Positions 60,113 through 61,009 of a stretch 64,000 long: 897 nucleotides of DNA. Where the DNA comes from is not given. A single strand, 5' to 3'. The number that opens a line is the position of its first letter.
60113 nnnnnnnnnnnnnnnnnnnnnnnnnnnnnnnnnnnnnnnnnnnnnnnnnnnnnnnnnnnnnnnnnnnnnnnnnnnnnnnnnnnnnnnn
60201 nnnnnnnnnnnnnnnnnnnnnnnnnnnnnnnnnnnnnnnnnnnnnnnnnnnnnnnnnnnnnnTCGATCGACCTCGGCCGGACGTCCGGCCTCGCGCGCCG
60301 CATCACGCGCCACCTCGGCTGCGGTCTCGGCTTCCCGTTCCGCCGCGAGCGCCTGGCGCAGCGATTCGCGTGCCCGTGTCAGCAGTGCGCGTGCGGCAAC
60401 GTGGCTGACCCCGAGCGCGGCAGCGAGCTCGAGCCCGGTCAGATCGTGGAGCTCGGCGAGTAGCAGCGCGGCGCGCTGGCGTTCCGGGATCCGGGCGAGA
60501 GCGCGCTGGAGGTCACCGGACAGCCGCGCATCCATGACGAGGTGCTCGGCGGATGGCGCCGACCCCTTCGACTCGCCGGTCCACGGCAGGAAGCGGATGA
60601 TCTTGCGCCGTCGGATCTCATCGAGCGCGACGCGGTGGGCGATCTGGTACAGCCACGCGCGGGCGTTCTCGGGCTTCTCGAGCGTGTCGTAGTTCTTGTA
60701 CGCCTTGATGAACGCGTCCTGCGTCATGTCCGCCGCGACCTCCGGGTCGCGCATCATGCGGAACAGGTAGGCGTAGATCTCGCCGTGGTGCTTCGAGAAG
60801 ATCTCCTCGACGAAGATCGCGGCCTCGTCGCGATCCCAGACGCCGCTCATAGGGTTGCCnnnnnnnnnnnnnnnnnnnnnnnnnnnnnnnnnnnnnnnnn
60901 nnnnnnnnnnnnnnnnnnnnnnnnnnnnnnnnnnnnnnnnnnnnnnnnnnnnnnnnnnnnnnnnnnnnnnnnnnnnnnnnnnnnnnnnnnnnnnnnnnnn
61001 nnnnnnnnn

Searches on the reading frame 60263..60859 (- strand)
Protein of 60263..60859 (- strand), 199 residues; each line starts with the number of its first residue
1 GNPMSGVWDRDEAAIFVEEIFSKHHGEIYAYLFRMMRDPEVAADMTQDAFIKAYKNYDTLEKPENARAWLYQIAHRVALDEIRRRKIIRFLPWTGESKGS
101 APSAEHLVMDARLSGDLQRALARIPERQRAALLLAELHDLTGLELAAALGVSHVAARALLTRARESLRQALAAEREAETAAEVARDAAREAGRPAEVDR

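Call 56: search_protein_families(library=pfam, proteins=[window:60263-60859:-], max_evalue=0.001)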
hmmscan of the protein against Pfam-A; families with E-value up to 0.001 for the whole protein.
window:60263-60859:- (199 aa): 3 families
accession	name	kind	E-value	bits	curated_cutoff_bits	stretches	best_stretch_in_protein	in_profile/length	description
PF04542.20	Sigma70_r2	-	4.4e-17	62.1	24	1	21-86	2-69/71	Sigma-70 region 2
PF08281.18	Sigma70_r4_2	-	9.3e-11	41.6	25.7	1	116-167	3-54/54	Sigma-70, region 4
PF04545.22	Sigma70_r4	-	7.2e-07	29.1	24.1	1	120-169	1-50/50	Sigma-70, region 4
